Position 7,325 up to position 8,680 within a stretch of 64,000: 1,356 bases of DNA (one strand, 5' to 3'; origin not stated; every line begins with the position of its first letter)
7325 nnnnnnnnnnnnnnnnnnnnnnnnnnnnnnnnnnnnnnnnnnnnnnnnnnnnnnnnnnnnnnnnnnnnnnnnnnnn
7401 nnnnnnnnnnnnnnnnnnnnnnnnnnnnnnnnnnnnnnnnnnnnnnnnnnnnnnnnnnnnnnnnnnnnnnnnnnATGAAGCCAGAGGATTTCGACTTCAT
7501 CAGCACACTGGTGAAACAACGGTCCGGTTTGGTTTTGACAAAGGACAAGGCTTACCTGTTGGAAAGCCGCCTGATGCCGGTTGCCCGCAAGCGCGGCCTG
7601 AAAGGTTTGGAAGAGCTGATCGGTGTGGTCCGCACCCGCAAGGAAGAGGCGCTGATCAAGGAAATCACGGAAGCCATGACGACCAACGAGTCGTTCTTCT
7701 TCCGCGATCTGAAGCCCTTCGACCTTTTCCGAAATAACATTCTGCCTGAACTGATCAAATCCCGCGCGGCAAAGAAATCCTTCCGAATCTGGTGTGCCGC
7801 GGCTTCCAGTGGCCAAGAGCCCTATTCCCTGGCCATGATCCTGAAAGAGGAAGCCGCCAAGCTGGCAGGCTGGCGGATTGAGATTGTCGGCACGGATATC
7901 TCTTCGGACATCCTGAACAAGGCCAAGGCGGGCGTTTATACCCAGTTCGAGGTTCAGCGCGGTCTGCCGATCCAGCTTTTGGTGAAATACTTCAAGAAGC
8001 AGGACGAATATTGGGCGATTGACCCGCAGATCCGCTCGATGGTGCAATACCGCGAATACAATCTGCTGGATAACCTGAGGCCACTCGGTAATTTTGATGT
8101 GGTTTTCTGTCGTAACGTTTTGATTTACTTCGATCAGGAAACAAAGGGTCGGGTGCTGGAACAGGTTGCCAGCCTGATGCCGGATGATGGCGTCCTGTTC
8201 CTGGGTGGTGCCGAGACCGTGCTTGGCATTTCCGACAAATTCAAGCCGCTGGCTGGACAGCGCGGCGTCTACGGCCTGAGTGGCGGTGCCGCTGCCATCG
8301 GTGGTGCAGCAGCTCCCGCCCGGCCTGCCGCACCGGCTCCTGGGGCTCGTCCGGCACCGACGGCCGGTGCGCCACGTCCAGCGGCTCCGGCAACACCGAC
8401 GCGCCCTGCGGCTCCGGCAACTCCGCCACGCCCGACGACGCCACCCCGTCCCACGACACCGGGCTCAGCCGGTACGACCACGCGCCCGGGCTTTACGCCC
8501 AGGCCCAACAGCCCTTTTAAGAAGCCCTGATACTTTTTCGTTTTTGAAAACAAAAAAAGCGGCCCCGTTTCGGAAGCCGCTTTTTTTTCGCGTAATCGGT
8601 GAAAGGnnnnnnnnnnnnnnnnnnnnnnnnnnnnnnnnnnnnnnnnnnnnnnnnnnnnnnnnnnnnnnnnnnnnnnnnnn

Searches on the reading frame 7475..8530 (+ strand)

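Call 4: search_protein_families(library=pfam, proteins=[window:7475-8530:+], max_evalue=0.01)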
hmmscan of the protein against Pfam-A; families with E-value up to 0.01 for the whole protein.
window:7475-8530:+ (351 aa): 6 families
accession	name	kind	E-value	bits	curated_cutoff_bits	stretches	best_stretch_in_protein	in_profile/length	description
PF01739.24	CheR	-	1.2e-61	208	27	1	71-263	1-193/195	CheR methyltransferase, SAM binding domain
PF03705.20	CheR_N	-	7.6e-11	42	27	1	4-55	1-52/53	CheR methyltransferase, all-alpha domain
PF08242.18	Methyltransf_12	-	3e-06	28.3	30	1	135-241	21-98/98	Methyltransferase domain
PF13649.12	Methyltransf_25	-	0.00051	21.1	27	0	190-239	48-97/97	Methyltransferase domain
PF13489.12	Methyltransf_23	-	0.0056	16.9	27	0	176-243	44-116/164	Methyltransferase domain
PF13847.12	Methyltransf_31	-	0.0058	16.8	27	0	205-242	73-108/145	Methyltransferase domain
